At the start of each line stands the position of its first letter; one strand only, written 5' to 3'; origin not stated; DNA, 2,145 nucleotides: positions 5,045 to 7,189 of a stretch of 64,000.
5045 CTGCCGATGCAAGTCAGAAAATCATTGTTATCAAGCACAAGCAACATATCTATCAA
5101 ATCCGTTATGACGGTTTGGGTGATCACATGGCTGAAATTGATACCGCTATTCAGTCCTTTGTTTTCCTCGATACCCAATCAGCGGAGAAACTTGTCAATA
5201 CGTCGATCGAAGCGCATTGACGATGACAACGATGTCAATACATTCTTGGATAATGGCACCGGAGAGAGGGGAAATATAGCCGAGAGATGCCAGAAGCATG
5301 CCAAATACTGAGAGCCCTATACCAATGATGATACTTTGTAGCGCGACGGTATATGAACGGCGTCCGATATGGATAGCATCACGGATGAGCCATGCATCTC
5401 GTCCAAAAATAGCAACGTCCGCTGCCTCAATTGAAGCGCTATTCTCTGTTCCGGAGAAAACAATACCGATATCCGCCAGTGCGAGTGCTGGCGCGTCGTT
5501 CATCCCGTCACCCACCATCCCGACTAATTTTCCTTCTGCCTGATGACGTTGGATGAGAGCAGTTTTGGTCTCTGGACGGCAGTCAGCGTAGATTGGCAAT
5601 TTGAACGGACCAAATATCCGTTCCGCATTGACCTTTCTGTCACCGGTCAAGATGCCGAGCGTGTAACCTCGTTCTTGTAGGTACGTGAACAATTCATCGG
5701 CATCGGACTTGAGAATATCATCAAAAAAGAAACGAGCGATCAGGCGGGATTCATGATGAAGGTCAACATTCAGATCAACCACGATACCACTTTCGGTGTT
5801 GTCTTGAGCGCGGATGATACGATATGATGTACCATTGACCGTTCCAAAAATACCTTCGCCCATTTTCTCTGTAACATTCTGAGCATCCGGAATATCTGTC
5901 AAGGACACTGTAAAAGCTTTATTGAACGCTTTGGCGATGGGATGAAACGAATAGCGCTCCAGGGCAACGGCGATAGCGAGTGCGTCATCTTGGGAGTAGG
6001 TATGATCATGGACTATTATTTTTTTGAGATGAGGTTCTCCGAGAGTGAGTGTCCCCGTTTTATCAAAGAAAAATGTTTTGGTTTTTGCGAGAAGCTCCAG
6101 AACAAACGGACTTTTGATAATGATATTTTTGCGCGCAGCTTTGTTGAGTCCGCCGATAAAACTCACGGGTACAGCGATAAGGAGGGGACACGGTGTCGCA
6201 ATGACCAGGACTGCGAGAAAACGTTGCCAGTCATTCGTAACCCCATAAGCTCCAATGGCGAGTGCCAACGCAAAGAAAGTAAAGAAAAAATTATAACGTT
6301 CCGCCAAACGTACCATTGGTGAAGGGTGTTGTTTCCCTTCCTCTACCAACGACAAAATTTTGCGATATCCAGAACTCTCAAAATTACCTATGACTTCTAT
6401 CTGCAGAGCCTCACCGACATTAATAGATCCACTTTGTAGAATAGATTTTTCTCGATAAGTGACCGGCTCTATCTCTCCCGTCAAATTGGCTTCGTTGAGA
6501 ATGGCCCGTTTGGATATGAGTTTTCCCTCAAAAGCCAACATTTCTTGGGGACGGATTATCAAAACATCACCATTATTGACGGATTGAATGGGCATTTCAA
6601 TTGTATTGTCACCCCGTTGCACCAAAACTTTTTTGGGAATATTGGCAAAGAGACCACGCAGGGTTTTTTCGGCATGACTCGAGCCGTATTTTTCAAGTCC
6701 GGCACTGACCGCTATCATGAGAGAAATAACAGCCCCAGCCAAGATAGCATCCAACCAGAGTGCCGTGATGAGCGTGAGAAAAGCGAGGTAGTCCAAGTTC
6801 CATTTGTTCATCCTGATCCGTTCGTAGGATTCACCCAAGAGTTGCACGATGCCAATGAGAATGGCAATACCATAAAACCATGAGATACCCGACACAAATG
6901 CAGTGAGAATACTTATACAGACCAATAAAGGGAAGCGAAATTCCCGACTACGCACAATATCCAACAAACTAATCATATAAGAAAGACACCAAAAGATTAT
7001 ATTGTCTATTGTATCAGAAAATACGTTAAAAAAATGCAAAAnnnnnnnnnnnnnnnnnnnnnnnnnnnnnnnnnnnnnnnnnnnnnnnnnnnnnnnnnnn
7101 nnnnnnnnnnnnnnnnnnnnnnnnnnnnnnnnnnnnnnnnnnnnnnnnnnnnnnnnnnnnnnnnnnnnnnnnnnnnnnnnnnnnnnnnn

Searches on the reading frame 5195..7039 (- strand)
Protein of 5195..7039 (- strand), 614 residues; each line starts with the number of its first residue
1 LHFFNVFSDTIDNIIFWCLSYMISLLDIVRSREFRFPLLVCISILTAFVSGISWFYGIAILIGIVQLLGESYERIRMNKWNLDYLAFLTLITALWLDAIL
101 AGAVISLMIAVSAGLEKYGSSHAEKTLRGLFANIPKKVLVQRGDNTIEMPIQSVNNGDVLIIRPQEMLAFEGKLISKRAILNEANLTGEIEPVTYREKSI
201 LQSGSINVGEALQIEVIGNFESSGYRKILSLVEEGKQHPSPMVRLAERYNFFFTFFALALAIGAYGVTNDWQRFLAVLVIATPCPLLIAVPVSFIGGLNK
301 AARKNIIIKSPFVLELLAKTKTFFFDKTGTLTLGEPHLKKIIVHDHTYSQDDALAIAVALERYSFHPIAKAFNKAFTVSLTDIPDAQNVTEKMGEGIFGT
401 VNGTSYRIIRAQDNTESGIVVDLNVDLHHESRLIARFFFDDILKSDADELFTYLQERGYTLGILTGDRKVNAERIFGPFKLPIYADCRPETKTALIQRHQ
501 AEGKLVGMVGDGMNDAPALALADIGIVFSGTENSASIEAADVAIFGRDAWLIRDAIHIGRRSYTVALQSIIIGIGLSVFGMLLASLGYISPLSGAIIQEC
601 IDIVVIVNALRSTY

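Call 3: search_protein_families(library=pfam, proteins=[window:5195-7039:-], max_evalue=0.01)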
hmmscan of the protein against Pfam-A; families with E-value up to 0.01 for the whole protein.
window:5195-7039:- (614 aa): 2 families
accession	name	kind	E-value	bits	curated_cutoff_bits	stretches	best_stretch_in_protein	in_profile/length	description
PF00122.25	E1-E2_ATPase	-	1.9e-33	115.9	28.1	1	134-304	3-181/181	E1-E2 ATPase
PF00702.32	Hydrolase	-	1.4e-23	84.8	26.4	1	321-523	2-191/191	haloacid dehalogenase-like hydrolase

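Call 28: search_protein_families(library=ncbifam, proteins=[window:5195-7039:-], max_evalue=0.001)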
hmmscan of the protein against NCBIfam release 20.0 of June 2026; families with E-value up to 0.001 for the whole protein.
window:5195-7039:- (614 aa): 20 families
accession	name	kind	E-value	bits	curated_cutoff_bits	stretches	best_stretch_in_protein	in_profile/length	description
TIGR01525.1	ATPase-IB_hvy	subfamily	1.9e-117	393.5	346.25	1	83-611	2-559/560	heavy metal translocating P-type ATPase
TIGR01512.1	ATPase-IB2_Cd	subfamily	2.3e-105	353.2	313.5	1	83-612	2-492/494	cadmium family heavy metal-translocating P-type ATPase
TIGR01511.1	ATPase-IB1_Cu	subfamily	2.6e-75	254.3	397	1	103-611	47-540/542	copper-translocating P-type ATPase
NF008262.1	PRK11033.1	equivalog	8.3e-74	249.3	1005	1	53-611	148-726/731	zinc/cadmium/mercury/lead-transporting ATPase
NF033775.1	P_type_ZntA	exception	2.1e-63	214.8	1240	1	81-611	182-727/732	Zn(II)/Cd(II)/Pb(II) translocating P-type ATPase ZntA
TIGR01494.1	ATPase_P-type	subfamily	7.8e-61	205.9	62.3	1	104-589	1-465/478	HAD-IC family P-type ATPase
NF007952.0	PRK10671.1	equivalog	2.2e-48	165.1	1316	1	101-599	292-810/838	copper-exporting P-type ATPase CopA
TIGR01497.1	kdpB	equivalog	1e-31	109.8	527.9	2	430-561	434-565/675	potassium-transporting ATPase subunit KdpB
TIGR01647.1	ATPase-IIIA_H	equivalog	2.4e-31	108.7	615.5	2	86-392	46-355/755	plasma-membrane proton-efflux P-type ATPase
TIGR01657.1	P-ATPase-V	hypoth_equivalog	5.2e-24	83.9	618.25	3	409-535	706-834/1055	ATP13A2 family polyamine export P-type ATPase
NF010609.0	PRK14010.1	equivalog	2.9e-23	82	1323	2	432-548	431-547/673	K(+)-transporting ATPase subunit B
TIGR01524.1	ATPase-IIIB_Mg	equivalog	3.3e-21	74.9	610.75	2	481-572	580-670/867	magnesium-translocating P-type ATPase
TIGR01517.1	ATPase-IIB_Ca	equivalog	4.5e-19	68.1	507.05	2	480-564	604-687/882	calcium-translocating P-type ATPase, PMCA-type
TIGR01522.1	ATPase-IIA2_Ca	equivalog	4.8e-18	64.3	798.3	2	482-568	566-652/854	calcium-transporting P-type ATPase, PMR1-type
TIGR01106.1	ATPase-IIC_X-K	subfamily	2.5e-17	62.1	946.1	2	483-548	663-728/997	Na,H/K antiporter P-type ATPase subunit alpha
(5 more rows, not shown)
